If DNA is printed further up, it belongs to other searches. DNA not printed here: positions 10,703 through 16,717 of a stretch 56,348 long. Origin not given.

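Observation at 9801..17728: WYL regulator + 1904-aa TPR/P-loop NTPase + overlapping HEPN-motif gene: candidate undescribed defence (abortive-infection type) cassette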

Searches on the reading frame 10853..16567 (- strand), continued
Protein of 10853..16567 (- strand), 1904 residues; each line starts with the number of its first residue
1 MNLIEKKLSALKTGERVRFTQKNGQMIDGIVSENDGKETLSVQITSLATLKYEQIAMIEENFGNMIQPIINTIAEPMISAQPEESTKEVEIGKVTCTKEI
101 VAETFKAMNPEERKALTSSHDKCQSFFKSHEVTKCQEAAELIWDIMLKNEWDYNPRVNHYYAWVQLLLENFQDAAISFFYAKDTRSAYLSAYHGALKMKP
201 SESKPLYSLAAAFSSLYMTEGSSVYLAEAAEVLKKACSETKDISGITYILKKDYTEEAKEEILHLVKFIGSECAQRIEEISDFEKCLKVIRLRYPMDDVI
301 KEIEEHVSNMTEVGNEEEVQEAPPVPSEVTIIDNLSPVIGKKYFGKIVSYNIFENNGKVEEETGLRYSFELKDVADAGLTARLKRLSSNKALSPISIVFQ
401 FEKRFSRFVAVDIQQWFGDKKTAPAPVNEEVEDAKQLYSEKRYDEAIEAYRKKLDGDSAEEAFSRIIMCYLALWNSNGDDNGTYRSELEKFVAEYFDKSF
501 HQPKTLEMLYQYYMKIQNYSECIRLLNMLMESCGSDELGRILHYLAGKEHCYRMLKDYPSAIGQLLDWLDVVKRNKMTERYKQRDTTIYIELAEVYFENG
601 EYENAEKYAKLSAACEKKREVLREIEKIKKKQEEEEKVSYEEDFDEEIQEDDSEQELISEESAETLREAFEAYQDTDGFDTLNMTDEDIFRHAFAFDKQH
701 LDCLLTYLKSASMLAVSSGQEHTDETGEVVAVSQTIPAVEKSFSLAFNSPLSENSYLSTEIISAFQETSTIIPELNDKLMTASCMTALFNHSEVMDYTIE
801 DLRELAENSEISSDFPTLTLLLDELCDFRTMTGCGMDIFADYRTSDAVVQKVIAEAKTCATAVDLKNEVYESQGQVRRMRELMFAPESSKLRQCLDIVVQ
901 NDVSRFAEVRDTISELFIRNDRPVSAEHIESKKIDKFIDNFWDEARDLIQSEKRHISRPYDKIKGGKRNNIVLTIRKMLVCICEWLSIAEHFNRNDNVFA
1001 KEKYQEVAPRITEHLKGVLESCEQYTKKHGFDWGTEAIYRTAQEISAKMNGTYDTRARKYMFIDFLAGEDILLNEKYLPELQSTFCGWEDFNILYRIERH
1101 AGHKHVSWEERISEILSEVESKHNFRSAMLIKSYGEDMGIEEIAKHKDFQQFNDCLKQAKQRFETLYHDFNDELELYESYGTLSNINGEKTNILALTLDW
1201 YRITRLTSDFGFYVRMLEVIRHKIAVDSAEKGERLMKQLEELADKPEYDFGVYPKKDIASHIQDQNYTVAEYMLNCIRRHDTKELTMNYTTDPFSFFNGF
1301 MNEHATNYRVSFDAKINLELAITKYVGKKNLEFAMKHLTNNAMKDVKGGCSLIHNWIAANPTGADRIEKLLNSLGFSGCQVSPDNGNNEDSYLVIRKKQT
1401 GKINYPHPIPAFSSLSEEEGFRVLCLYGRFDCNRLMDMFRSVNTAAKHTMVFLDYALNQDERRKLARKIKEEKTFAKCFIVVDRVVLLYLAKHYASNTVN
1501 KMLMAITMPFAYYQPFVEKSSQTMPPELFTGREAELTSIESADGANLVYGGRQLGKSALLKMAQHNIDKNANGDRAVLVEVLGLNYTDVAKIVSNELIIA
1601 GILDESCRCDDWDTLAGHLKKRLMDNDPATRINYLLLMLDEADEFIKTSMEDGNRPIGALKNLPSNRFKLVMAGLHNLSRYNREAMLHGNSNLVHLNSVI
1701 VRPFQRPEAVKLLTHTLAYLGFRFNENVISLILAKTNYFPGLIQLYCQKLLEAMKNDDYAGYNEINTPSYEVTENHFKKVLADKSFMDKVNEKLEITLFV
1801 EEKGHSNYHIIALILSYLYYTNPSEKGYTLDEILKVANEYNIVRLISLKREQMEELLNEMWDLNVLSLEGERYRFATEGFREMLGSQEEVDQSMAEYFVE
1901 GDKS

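Call 57: find_related_loci(query=A5, collection=genome_contigs, flank=8000)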
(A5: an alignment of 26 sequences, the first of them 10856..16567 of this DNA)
Query A5 (1904 aa) in genome_contigs; peptide patterns used: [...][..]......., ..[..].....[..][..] (x = any residue, [..] = any of these).
600 stretches matched a pattern (row limit reached: there are more); 578 encode a relative of the query (tblastn E <= 1e-3); the best 80 are kept; 80 distinct loci.
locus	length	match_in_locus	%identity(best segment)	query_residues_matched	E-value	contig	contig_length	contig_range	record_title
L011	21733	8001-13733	75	1-1904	0e+0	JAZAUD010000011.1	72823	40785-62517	MAG: Oscillospiraceae bacterium isolate R83_purified_bin82 k141_1484625_length_72823_cov_13.0000, whole genome shotgun s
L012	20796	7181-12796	53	1-1903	0e+0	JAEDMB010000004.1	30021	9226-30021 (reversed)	MAG: Oscillospiraceae bacterium isolate MAG255 NODE_1151_length_30021_cov_24.605720, whole genome shotgun sequence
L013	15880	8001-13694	50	1-1904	0e+0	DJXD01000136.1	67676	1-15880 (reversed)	MAG TPA_asm: Ruminococcus sp. UBA7013 UBA7013_contig_31099, whole genome shotgun sequence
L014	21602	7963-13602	50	1-1903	0e+0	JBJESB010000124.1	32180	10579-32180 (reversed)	MAG: Oscillospiraceae bacterium isolate PUUB23_bin.030 NODE_572_length_32180_cov_10.640903, whole genome shotgun sequenc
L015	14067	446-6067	48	1-1900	0e+0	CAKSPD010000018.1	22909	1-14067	MAG: uncultured Oscillospiraceae bacterium isolate REFINED_METABAT215_TOP10_CONTIGS_1500_ASSEMBLY_K77_MERGED__Hadza_MoBi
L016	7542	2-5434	48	47-1900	0e+0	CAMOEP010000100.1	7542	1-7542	MAG: uncultured Ruminococcus sp. isolate SRR873602_bin.114_metaWRAP_v1.3_MAG genome assembly, contig: NODE_26019_length_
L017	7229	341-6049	47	1-1898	0e+0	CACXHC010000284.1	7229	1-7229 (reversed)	MAG: uncultured Ruminococcus sp. isolate RUG11255 genome assembly, contig: RUG11255_asm_284, whole genome shotgun sequen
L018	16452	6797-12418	51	1-1901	0e+0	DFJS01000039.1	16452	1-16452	MAG TPA_asm: Ruminococcus sp. UBA3665 UBA3665_contig_5940, whole genome shotgun sequence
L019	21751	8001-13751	47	1-1904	0e+0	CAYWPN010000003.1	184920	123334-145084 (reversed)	MAG TPA_asm: uncultured Alistipes sp. isolate SRP222994_co1_313 genome assembly, contig: NODE_25_length_184920_cov_77.52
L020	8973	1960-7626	40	1-1902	0e+0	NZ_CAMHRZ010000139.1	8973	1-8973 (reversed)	MAG: uncultured Ruminococcus sp. isolate SRR11784290_bin.30_metaWRAP_v1.3_MAG ERZ12202736.5938, whole genome shotgun seq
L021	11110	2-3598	62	706-1902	0e+0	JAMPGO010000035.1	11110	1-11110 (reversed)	MAG: Ruminococcus flavefaciens isolate NALB_7863_3 Scaffold_#35__SCF_035___11110_bp, whole genome shotgun sequence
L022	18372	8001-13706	46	1-1900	0e+0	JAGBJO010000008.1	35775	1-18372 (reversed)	MAG: Ruminococcus sp. isolate RGIG9177 Water_deer_Reticulum.Co__c93156, whole genome shotgun sequence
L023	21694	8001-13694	38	8-1898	0e+0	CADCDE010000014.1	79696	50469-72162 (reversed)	MAG: uncultured Ruminococcus sp. isolate RUG14529 genome assembly, contig: RUG14529_asm_14, whole genome shotgun sequenc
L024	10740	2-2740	62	1003-1900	0e+0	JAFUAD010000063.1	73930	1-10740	MAG: Oscillospiraceae bacterium isolate RGIG4308 Roe_deer_Duodenum-2__c1920, whole genome shotgun sequence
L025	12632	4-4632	41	367-1897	0e+0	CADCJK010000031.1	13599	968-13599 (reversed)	MAG: uncultured Ruminococcus sp. isolate RUG14692 genome assembly, contig: RUG14692_asm_31, whole genome shotgun sequenc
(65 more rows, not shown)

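Call 73: search_protein_families(library=pfam, alignment_id=A8, max_evalue=0.00001)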
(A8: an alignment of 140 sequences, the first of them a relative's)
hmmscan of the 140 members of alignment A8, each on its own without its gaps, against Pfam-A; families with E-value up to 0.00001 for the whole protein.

A. member 1, L002:8610-9533:+ (308 aa): 1 family
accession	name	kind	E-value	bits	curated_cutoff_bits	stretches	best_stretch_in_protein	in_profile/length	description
PF00294.29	PfkB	-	3.6e-27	95.9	25.8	1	31-285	28-296/302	pfkB family carbohydrate kinase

B. families by the number of members that match (of 140 scanned): 185 families (the first 25 are shown)
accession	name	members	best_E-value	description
PF00990.26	GGDEF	4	1.6e-30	Diguanylate cyclase, GGDEF domain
PF00072.30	Response_reg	4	9.6e-25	Response regulator receiver domain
PF01588.26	tRNA_bind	4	4.9e-22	Putative tRNA binding domain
PF01022.26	HTH_5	4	1.5e-12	Bacterial regulatory protein, arsR family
PF12840.13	HTH_20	4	9.4e-08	Helix-turn-helix domain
PF09334.17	tRNA-synt_1g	3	3.2e-110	tRNA synthetases class I (M)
PF07992.20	Pyr_redox_2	3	4.7e-63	Pyridine nucleotide-disulphide oxidoreductase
PF13738.12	Pyr_redox_3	3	2.4e-29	Pyridine nucleotide-disulphide oxidoreductase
PF00133.28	tRNA-synt_1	3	2.4e-27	tRNA synthetases class I (I, L, M and V)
PF00070.33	Pyr_redox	3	3.5e-19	Pyridine nucleotide-disulphide oxidoreductase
PF19303.5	Anticodon_3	3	3.2e-12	Anticodon binding domain of methionyl tRNA ligase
PF01266.30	DAO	3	2e-10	FAD dependent oxidoreductase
PF01406.26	tRNA-synt_1e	3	2.2e-10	tRNA synthetases class I (C) catalytic domain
PF01699.29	Na_Ca_ex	2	5.3e-68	Sodium/calcium exchanger protein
PF00294.29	PfkB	2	3.6e-55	pfkB family carbohydrate kinase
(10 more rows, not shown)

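Call 74: search_protein_families(library=padloc, alignment_id=A8, max_evalue=0.00001)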
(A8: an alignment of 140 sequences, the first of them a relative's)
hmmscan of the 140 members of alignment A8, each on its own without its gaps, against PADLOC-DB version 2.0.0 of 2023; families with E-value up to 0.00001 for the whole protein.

A. member 1, L002:8610-9533:+ (308 aa): 0 families

B. families by the number of members that match (of 140 scanned): 119 families (the first 25 are shown)
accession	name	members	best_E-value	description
PDLC01720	Csa3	4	9.1e-18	Csa3_1_CAS-I-II-III-IV-V-VI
PDLC01438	Csa3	4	1.8e-13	"CAS-I,CAS-II,CAS-III,CAS-IV,CAS-V,CAS-VI; associated_signaling"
PDLC04134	mad2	3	1.2e-20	mads_2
PDLC04047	PD-T4-6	2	1.1e-33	-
PDLC04140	mad8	2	7.8e-23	mads_8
PDLC01247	DEDDh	2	7.5e-19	"CAS-I,CAS-II,CAS-III,CAS-IV,CAS-V,CAS-VI; associated"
PDLC03920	MkoA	2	5.4e-18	-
PDLC04851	PDC-S05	1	5.3e-152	-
PDLC04868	PDC-S05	1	9.9e-148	-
PDLC04871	PDC-S05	1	1.4e-133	-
PDLC04853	PDC-S05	1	7.1e-130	-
PDLC04852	PDC-S05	1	1.2e-121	-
PDLC04843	PDC-S05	1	1.3e-107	-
PDLC04864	PDC-S05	1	6.7e-105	-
PDLC04870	PDC-S05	1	1.3e-89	-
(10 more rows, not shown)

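Call 83: find_related_loci(query=A5, collection=viral_contigs, flank=10000)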
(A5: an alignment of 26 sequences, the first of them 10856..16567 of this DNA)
Query A5 (1904 aa) in viral_contigs; peptide patterns used: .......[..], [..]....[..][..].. (x = any residue, [..] = any of these).
35 stretches matched a pattern; 10 encode a relative of the query (tblastn E <= 1e-3); 10 distinct loci.
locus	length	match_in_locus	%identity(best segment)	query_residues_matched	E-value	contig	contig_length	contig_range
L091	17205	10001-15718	51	1-1901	0e+0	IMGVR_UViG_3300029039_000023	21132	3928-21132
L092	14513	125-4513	55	431-1901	0e+0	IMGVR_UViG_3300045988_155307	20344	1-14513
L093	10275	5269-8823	32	696-1900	1e-157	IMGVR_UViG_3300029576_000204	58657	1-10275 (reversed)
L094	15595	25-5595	50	24-1901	0e+0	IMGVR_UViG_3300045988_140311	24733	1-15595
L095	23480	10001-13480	26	765-1897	3e-80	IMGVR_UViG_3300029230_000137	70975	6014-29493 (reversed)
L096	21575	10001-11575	27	1367-1894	2e-36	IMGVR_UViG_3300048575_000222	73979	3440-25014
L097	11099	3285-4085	24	1495-1790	2e-10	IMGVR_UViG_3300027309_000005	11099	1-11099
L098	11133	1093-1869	24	1503-1790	5e-10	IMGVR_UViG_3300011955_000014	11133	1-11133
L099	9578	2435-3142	24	1527-1790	3e-8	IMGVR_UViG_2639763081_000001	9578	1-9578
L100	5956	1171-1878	24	1527-1790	4e-8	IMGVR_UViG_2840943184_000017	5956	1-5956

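Call 90: search_protein_families(library=pfam, alignment_id=A9, max_evalue=0.0001)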
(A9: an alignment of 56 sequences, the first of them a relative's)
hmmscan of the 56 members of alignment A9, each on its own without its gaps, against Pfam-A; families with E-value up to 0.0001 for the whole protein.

A. member 1, L091:48-1124:- (358 aa): 0 families

B. families by the number of members that match (of 56 scanned): 46 families (the first 25 are shown)
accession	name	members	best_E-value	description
PF00270.35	DEAD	3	1.4e-23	DEAD/DEAH box helicase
PF00271.37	Helicase_C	3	1.8e-19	Helicase conserved C-terminal domain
PF00239.26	Resolvase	2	2e-34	Resolvase, N terminal domain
PF07508.19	Recombinase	2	2.3e-24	Recombinase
PF04851.21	ResIII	2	7.7e-23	Type III restriction enzyme, res subunit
PF13408.12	Zn_ribbon_recom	2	1.1e-13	Recombinase zinc beta ribbon domain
PF13547.12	GTA_TIM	1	4.8e-157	GTA TIM-barrel-like domain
PF13195.11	DUF4011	1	1.2e-41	Protein of unknown function (DUF4011)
PF13550.12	Phage-tail_3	1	1.3e-39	Putative phage tail protein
PF14284.11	PcfJ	1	8e-36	PcfJ-like protein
PF23666.2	Rcc01698_C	1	7e-28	Rcc01698-like, C-terminal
PF01183.26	Glyco_hydro_25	1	3e-27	Glycosyl hydrolases family 25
PF05565.16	Sipho_Gp157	1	4.7e-27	Siphovirus Gp157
PF09356.15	Phage_BR0599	1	8.4e-27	Phage conserved hypothetical protein BR0599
PF04471.18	Mrr_cat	1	1.5e-24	Restriction endonuclease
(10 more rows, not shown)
